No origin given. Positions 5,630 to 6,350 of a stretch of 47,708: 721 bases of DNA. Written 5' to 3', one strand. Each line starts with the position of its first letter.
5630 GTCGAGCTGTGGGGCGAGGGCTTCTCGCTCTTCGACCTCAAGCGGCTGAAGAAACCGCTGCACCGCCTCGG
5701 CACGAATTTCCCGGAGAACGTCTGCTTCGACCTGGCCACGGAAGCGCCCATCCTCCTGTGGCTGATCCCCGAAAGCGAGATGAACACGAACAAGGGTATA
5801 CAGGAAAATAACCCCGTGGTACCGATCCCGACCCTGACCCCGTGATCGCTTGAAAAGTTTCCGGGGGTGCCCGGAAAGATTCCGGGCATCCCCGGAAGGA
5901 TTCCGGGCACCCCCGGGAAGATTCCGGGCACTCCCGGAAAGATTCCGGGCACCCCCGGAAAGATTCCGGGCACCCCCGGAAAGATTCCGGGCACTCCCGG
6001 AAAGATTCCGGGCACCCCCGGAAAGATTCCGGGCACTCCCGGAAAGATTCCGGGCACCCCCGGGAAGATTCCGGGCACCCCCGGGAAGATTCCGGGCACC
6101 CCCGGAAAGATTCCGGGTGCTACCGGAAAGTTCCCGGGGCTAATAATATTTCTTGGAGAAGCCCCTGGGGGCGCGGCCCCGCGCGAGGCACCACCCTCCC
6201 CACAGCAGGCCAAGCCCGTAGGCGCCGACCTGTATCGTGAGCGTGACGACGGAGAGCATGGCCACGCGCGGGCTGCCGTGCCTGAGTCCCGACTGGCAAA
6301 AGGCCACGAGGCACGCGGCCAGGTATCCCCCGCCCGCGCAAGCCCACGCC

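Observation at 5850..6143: A 21-bp hairpin unit repeated about 13 times fills the whole convergent intergenic gap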

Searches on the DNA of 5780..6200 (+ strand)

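Call 106: search_rna_families(source=window, start=5780, end=6200, threshold=evalue, max_evalue=1)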
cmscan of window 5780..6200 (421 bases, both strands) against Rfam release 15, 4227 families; matches with E-value up to 1: 33.
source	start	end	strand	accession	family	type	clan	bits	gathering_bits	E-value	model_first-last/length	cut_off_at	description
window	5859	6044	-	RF00883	MIR820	Gene; miRNA;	-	46.4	196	1.1e-06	1-191/191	no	MIR820 microRNA precursor family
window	5862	5957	-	RF02963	DUF3800-IV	Gene; sRNA;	-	30.8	60.7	0.0033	1-91/91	no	DUF3800-IV RNA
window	5863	5956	-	RF03906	mir-3199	Gene; miRNA;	-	27.8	100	0.0074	1-87/87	no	mir-3199 microRNA precursor family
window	5853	6006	-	RF02870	ncS035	Gene; sRNA;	-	27.4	79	0.00018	1-168/168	no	Burkholderia sRNA 35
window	5858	6045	+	RF01703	Dictyoglomi-1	Gene; sRNA;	-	27.2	150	0.00038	1-236/236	no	Dictyoglomi-1 RNA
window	5855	5923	+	RF03906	mir-3199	Gene; miRNA;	-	25.8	100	0.024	1-87/87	no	mir-3199 microRNA precursor family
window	5859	6065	+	RF02576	tsr1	Gene; sRNA;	-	25.4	235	6.3e-05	397-623/657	no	tsr1 small RNA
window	5839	5938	-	RF00675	mir-145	Gene; miRNA;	-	25.3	50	0.0017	1-86/86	no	mir-145 microRNA precursor family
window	5831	5942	-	RF01746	mraW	Cis-reg;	-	24.5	50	0.0068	1-107/107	no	mraW RNA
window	5862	5957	-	RF03820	mir-5429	Gene; miRNA;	-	24.2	80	0.019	1-83/83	no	mir-5429 microRNA precursor family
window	5851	6057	+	RF02695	NrsZ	Gene; sRNA;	-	23.3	76.9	0.00037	1-236/236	no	Nitrogen regulated small RNA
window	5945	6021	-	RF03414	mir-670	Gene; miRNA;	-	23.2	95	0.054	1-90/90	no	mir-670 microRNA precursor family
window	5847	5930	+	RF02598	EBv-sisRNA-2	Gene;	-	22.1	41.8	0.55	1-76/76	no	Epstein-Barr virus stable intronic sequence RNA 2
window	6082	6136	-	RF03820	mir-5429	Gene; miRNA;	-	21.8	80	0.083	1-83/83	no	mir-5429 microRNA precursor family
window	5994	6054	-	RF02214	mir-56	Gene; miRNA;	-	20.1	80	0.19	1-65/65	no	mir-56 microRNA precursor family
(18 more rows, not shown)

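Call 107: search_rna_families(source=L034, start=2850, end=3300, threshold=evalue, max_evalue=1)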
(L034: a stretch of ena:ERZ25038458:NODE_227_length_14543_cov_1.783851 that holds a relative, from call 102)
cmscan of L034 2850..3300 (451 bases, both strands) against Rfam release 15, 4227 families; matches with E-value up to 1: 14.
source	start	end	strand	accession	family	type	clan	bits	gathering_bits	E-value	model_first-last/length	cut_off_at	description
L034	3054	3223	-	RF04156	MIR2670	Gene; miRNA;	-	30.5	117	0.00012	1-200/200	no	MIR2670 microRNA precursor family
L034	3152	3230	-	RF03208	mir-1781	Gene; miRNA;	-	27.2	68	0.0039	1-86/86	no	mir-1781 microRNA precursor family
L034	3140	3223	+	RF02430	SpF19_sRNA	Gene; sRNA;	-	24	60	0.045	1-99/99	no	Streptococcus sRNA SpF19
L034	3060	3133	-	RF00744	mir-361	Gene; miRNA;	-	20.5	70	0.1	1-71/71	no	mir-361 microRNA precursor family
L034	3098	3270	-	RF02612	BSR1350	Gene; sRNA;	-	19.9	216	0.29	1-176/176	no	Brucella sRNA 1350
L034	3041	3089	-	RF00675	mir-145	Gene; miRNA;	-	19.7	50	0.069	19-69/86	no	mir-145 microRNA precursor family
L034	3053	3140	-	RF03316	mir-1263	Gene; miRNA;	-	19.7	95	0.45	1-84/84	no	mir-1263 microRNA precursor family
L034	3170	3213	-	RF04246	MIR169_8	Gene; miRNA;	CL00098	19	107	0.61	1-137/137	no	MIR169_8 microRNA precursor family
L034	3050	3145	+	RF04127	MIR8007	Gene; miRNA;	-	18.7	195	0.3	1-226/226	no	MIR8007 microRNA precursor family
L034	3176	3206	+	RF03866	mir-1889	Gene; miRNA;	-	18.5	80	0.24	1-128/128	no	mir-1889 microRNA precursor family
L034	3175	3207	+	RF00826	mir-55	Gene; miRNA;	-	18.1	53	0.52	1-74/74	no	mir-55 microRNA precursor family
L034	3046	3082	-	RF03526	mir-7177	Gene; miRNA;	-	16.8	86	0.95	1-71/71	no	mir-7177 microRNA precursor family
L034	3051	3121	-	RF01261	snR82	Gene; snRNA; snoRNA; HACA-box;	CL00040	15.4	60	0.36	47-126/270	no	Small nucleolar RNA snR82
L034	3167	3262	+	RF01417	RSV_RNA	Cis-reg;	-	14.8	105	0.036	159-255/289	no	Retroviral 3'UTR stability element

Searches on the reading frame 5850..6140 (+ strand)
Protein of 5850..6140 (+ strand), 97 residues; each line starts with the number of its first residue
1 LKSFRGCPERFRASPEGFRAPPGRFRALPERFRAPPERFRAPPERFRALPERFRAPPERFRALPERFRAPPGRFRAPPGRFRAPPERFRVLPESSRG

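Call 94: search_protein_representatives(protein=window:5850-6140:+)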
Query: 97 residues. Proteins with E-value up to 0.001 (for the whole library): 530; up to 1e-10: 49; up to 1e-30: 3. The best 150 are listed.
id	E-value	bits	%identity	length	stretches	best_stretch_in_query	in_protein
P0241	3.0e-37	143.0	43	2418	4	5-93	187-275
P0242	4.9e-36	139.1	55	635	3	10-88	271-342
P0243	9.5e-35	135.0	36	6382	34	12-93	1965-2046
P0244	2.2e-28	114.5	23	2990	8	10-88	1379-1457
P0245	1.4e-27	112.0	28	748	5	18-90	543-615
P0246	5.0e-24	100.5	39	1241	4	9-93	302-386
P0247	1.3e-23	99.2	52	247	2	15-93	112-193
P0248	1.9e-22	95.5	39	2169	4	7-93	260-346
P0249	1.4e-21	92.7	46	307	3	3-69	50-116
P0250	2.2e-20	88.8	20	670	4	8-92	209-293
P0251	1.5e-19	86.2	31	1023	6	26-84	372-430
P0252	5.9e-19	84.2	32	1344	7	22-90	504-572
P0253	5.3e-18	81.1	45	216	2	6-92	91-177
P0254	9.8e-18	80.3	27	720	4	13-95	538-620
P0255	3.2e-17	78.7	36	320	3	5-87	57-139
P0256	3.8e-16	75.2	39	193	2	6-96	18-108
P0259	4.1e-15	71.9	47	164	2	4-89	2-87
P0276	6.0e-12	61.7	51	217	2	18-83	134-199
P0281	3.2e-11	59.4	45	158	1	7-93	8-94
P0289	8.6e-11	58.0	42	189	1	2-89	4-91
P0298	5.5e-10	55.4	37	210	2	8-86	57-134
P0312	3.2e-09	52.9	44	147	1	4-69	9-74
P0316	3.7e-09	52.7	43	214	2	12-86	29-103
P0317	3.9e-09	52.6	40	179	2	3-91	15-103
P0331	1.2e-08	51.0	57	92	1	30-92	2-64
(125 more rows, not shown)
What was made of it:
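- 530 heptad proteins match at E<=1e-3 (call 94).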

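Call 97: list_cluster_members(proteins=[P0259, P0312, P0289, P0281, P0256, P0317, P0276, P0316, P0298, P0331])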
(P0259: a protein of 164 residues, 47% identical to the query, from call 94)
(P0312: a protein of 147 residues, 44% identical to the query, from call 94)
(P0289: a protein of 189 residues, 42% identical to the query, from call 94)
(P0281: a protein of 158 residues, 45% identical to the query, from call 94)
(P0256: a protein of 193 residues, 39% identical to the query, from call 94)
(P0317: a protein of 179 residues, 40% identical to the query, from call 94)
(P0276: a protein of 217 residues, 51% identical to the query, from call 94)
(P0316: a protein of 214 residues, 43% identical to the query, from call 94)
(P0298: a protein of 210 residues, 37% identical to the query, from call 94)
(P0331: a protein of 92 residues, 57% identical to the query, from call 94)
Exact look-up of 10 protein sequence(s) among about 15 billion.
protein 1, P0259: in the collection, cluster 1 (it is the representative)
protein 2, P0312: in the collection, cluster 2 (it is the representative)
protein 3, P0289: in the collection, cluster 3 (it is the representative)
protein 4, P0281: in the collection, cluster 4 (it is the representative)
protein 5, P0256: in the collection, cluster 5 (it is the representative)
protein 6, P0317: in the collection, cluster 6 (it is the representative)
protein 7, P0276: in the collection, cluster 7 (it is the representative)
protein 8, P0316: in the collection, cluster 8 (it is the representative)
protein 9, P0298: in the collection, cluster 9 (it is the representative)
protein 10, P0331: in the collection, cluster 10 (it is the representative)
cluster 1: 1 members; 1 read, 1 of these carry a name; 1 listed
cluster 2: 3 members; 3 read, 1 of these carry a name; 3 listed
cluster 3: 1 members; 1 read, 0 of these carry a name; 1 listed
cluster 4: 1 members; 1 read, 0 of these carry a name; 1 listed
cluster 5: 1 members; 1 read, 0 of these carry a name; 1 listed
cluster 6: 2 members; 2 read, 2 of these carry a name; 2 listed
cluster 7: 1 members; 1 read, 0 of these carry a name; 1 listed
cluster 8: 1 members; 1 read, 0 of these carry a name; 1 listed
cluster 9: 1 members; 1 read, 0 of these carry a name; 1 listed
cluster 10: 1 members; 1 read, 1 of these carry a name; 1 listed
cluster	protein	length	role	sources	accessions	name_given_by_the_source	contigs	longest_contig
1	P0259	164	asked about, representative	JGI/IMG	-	uncharacterized protein (DUF924 family)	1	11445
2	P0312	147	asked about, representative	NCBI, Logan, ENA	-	-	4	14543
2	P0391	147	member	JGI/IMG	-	hypothetical protein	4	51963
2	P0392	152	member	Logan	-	-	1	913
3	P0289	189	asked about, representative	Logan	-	-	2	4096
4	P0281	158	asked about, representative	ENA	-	-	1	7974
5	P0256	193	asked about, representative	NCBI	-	-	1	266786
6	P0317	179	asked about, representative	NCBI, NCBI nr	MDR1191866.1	MAG: hypothetical protein LBK60_09455 [Verrucomicrobiales bacterium] | hypothetical protein [Verrucomicrobiales bacterium]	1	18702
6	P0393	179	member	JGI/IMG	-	hypothetical protein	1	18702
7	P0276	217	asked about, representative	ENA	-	-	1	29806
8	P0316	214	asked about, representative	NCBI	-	-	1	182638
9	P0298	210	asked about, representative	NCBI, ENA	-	-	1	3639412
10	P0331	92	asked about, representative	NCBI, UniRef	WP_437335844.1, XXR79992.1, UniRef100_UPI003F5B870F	hypothetical protein [Sorangium sp. So ce394] | hypothetical protein n=1 Tax=Sorangium sp. So ce394 TaxID=3133310 RepID=UPI003F5B870F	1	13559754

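Call 98: find_encoding_contigs(protein=P0259, flank=3000, max_places=2)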
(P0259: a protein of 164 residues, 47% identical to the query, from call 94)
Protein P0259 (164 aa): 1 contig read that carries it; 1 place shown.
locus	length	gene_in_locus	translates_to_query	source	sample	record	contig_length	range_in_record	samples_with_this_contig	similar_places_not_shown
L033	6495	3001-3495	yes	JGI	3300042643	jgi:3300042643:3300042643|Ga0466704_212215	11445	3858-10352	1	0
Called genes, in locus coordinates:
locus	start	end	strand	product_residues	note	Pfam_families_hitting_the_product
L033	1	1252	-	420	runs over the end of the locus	PF00953:Glycos_transf_4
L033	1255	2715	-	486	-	PF01225:Mur_ligase, PF08245:Mur_ligase_M, PF02875:Mur_ligase_C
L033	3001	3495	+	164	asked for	-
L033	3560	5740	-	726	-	PF03717:PBP_dimer, PF00905:Transpeptidase, PF03793:PASTA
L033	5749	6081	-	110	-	PF19579:FtsL_2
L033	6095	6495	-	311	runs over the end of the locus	PF01795:Methyltransf_5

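Call 102: find_encoding_contigs(protein=P0312, flank=3000, max_places=3)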
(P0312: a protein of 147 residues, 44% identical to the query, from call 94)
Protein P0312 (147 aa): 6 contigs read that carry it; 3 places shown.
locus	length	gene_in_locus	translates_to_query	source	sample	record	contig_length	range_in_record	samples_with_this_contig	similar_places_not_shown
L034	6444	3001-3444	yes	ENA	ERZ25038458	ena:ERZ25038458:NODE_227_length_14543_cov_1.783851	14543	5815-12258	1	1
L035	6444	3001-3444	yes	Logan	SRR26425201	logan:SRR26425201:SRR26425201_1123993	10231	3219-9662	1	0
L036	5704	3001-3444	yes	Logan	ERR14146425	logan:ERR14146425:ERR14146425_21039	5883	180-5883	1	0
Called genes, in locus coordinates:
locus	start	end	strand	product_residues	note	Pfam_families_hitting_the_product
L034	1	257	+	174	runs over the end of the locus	PF00210:Ferritin, PF02915:Rubrerythrin (weak)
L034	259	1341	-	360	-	PF07228:SpoIIE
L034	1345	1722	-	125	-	PF09345:SiaC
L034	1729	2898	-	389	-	PF19788:DUF6272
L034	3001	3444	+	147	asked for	-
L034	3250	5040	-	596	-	PF00801:PKD (weak), PF18911:PKD_4, PF13620:CarboxypepD_reg (faint), PF18962:Por_Secre_tail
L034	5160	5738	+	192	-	PF04387:PTPLA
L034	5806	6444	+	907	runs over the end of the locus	PF16078:2-oxogl_dehyd_N, PF00676:E1_dh, PF02779:Transket_pyr, PF16870:OxoGdeHyase_C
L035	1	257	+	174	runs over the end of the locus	PF00210:Ferritin, PF02915:Rubrerythrin (weak)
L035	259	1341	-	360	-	PF07228:SpoIIE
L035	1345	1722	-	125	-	PF09345:SiaC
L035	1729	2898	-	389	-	PF19788:DUF6272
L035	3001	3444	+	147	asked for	-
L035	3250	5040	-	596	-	PF00801:PKD (weak), PF18911:PKD_4, PF13620:CarboxypepD_reg (faint), PF18962:Por_Secre_tail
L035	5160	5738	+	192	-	PF04387:PTPLA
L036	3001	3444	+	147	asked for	-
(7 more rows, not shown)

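Call 103: find_encoding_contigs(protein=P0289, flank=3000, max_places=2)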
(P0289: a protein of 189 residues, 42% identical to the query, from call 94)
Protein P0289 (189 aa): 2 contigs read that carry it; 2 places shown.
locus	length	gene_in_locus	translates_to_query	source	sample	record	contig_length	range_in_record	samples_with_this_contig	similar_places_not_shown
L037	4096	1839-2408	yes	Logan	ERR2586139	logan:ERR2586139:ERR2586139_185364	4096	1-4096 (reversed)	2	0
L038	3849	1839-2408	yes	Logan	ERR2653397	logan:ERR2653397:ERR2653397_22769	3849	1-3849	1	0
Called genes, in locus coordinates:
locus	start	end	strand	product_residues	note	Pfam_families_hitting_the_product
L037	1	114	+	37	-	?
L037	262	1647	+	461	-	PF01145:Band_7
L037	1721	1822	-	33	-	-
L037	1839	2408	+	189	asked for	-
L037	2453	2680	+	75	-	-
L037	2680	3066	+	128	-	PF02661:Fic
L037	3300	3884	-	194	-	PF01872:RibD_C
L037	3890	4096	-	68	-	?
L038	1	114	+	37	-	?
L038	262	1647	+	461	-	PF01145:Band_7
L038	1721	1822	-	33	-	-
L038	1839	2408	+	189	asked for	-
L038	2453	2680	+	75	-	-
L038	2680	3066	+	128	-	PF02661:Fic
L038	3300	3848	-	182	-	?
